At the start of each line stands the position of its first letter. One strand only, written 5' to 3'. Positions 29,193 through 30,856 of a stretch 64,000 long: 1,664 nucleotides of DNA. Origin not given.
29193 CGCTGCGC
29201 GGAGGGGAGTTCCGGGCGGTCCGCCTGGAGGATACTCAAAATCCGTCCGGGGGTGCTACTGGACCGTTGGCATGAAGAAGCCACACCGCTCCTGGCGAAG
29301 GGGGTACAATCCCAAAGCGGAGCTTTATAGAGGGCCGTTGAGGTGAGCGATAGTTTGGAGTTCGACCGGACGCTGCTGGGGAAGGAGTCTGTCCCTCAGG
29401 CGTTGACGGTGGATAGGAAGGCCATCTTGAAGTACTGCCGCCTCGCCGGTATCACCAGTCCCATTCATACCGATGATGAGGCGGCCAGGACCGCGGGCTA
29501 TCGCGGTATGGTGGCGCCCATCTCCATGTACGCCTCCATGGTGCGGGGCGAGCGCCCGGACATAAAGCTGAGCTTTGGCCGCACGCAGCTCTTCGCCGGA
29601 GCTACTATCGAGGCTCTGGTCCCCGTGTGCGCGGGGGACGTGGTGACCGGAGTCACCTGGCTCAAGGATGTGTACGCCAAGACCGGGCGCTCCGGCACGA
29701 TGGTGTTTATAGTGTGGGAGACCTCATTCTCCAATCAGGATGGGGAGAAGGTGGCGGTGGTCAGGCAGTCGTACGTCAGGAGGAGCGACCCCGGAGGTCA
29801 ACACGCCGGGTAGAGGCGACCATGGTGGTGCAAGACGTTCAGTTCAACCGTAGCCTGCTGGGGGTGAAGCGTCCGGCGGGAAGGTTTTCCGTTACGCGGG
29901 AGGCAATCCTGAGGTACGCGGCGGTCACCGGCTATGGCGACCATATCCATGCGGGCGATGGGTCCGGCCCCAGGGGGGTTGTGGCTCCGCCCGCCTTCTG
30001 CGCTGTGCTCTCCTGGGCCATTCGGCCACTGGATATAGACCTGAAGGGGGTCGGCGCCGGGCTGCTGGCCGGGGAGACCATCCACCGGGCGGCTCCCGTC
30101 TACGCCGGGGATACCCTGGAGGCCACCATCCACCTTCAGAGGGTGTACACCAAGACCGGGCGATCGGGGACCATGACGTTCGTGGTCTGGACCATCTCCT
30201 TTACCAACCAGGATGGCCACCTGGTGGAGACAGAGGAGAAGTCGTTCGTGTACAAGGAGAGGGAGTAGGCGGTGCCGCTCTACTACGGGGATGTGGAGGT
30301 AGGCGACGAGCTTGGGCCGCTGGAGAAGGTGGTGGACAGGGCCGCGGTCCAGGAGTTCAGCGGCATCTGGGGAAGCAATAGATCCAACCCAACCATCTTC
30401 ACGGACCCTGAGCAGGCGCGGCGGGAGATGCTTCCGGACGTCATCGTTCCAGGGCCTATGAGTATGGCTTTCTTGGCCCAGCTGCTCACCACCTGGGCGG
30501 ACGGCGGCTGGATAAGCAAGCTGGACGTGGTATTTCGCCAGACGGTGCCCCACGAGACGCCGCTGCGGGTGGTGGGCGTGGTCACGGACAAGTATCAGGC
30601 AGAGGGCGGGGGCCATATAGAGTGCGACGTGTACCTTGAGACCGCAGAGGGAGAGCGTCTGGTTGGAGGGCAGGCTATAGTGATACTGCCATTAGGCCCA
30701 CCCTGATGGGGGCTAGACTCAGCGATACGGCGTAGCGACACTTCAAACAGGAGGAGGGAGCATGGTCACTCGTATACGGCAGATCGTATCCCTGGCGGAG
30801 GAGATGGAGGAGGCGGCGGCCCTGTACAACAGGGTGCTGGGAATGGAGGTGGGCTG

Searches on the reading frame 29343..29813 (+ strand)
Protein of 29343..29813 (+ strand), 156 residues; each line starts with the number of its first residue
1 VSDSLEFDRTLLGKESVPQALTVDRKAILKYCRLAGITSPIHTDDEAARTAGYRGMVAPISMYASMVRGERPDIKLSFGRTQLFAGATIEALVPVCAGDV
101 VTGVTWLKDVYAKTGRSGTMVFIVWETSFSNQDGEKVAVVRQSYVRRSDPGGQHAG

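Call 28: search_protein_families(library=pfam, proteins=[window:29343-29813:+], max_evalue=0.001)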
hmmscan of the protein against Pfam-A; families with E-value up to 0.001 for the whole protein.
window:29343-29813:+ (156 aa): 2 families
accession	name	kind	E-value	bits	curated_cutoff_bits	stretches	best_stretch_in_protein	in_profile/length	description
PF13452.11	FAS1_DH_region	-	3.2e-19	69.8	22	1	12-138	3-130/132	FAS1-like, dehydratase domain region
PF01575.25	MaoC_dehydratas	-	0.00022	21.3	27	1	19-70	14-65/123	MaoC like domain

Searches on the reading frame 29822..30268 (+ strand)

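Call 28: search_protein_families(library=pfam, proteins=[window:29822-30268:+], max_evalue=0.001)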
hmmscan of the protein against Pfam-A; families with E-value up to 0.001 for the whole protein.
window:29822-30268:+ (148 aa): 1 family
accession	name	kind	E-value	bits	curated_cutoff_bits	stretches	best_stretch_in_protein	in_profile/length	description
PF13452.11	FAS1_DH_region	-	1e-14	55.3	22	1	13-137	3-131/132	FAS1-like, dehydratase domain region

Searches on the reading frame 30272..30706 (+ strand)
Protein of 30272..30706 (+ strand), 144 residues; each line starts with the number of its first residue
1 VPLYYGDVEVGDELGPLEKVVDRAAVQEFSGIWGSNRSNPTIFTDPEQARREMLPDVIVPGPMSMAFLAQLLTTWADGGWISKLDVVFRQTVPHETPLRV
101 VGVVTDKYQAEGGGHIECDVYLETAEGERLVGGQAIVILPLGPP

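Call 28: search_protein_families(library=pfam, proteins=[window:30272-30706:+], max_evalue=0.001)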
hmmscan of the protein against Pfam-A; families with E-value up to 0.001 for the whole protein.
window:30272-30706:+ (144 aa): 1 family
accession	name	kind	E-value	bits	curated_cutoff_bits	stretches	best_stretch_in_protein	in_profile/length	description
PF01575.25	MaoC_dehydratas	-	0.00083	19.4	27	0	42-111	36-108/123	MaoC like domain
